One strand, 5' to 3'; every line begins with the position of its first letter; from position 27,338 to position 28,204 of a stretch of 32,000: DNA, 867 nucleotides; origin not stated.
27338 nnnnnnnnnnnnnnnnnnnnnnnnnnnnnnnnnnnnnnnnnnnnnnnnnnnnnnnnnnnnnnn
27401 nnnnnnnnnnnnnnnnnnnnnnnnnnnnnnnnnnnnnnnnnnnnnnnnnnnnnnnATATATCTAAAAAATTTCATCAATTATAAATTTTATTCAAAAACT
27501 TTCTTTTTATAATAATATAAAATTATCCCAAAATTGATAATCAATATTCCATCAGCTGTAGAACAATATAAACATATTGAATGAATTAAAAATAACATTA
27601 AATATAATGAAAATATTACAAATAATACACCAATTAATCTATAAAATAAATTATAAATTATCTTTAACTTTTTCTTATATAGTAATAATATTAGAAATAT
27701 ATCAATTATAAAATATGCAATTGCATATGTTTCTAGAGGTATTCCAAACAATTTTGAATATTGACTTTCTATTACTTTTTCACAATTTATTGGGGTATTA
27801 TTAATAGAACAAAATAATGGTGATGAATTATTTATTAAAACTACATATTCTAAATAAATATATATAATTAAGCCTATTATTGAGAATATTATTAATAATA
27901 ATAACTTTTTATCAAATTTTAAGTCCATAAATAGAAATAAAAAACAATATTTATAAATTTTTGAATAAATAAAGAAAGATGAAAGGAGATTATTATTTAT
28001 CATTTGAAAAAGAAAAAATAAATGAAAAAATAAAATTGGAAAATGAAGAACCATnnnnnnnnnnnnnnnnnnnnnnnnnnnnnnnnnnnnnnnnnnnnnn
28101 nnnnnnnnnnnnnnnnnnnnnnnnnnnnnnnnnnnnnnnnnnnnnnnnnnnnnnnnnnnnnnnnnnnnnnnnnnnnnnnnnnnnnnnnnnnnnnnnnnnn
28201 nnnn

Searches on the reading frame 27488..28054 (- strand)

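Call 9: search_protein_families(library=pfam, proteins=[window:27488-28054:-], max_evalue=0.01)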
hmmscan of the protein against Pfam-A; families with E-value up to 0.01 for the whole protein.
window:27488-28054:- (188 aa): 1 family
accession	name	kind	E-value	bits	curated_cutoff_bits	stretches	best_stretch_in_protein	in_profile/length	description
PF07884.19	VKOR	-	6.2e-21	75.4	27.5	1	53-175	2-130/134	Vitamin K epoxide reductase family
